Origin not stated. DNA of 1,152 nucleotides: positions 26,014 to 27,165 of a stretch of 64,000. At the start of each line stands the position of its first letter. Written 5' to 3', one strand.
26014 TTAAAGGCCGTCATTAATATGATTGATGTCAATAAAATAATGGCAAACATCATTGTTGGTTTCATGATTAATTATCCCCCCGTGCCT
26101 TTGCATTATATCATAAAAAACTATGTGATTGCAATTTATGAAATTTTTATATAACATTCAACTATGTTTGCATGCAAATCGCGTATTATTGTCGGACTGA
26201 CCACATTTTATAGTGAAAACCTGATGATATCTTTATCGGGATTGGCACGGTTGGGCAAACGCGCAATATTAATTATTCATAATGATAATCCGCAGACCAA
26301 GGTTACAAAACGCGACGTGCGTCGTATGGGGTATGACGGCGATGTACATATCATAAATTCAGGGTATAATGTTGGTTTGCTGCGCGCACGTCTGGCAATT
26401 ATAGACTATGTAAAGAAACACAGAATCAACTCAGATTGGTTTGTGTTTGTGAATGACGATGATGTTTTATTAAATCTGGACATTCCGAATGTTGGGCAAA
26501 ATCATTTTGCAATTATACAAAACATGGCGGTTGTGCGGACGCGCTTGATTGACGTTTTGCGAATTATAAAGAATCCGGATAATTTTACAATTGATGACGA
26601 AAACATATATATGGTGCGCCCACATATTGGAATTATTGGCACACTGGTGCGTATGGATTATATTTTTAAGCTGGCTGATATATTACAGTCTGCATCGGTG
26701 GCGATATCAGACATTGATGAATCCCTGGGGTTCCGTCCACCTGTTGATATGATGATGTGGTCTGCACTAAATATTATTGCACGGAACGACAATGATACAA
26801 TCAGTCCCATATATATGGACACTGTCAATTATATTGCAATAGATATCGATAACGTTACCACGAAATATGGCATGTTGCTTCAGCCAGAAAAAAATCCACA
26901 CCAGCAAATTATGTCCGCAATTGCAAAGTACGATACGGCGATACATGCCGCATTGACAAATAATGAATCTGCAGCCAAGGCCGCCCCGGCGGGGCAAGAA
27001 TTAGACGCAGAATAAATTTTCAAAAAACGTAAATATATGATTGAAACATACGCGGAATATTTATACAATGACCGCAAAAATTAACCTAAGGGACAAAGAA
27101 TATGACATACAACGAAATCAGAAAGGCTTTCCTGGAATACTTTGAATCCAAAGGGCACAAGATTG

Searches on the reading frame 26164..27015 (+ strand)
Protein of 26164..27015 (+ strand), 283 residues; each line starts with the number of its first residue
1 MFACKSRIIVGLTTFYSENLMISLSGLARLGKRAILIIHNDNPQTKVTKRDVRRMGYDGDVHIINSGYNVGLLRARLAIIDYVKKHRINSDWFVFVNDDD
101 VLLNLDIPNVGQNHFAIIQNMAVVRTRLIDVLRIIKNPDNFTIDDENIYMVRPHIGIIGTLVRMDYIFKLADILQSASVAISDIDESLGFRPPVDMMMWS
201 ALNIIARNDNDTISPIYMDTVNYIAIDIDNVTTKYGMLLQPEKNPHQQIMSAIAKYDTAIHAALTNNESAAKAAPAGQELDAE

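Call 3: search_protein_families(library=pfam, proteins=[window:26164-27015:+], max_evalue=1)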
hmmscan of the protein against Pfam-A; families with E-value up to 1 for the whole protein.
window:26164-27015:+ (283 aa): 2 families
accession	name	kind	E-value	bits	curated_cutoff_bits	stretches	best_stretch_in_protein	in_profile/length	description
PF00535.33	Glycos_transf_2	-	0.00095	19.6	23.3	1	36-104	30-93/168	Glycosyl transferase family 2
PF10684.14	BDM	-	0.15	12.9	32.9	1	205-224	44-63/71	Putative biofilm-dependent modulation protein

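Call 39: search_protein_families(library=ncbifam, proteins=[window:26164-27015:+], max_evalue=0.1)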
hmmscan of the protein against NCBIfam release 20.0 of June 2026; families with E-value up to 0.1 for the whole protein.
window:26164-27015:+ (283 aa): 0 families
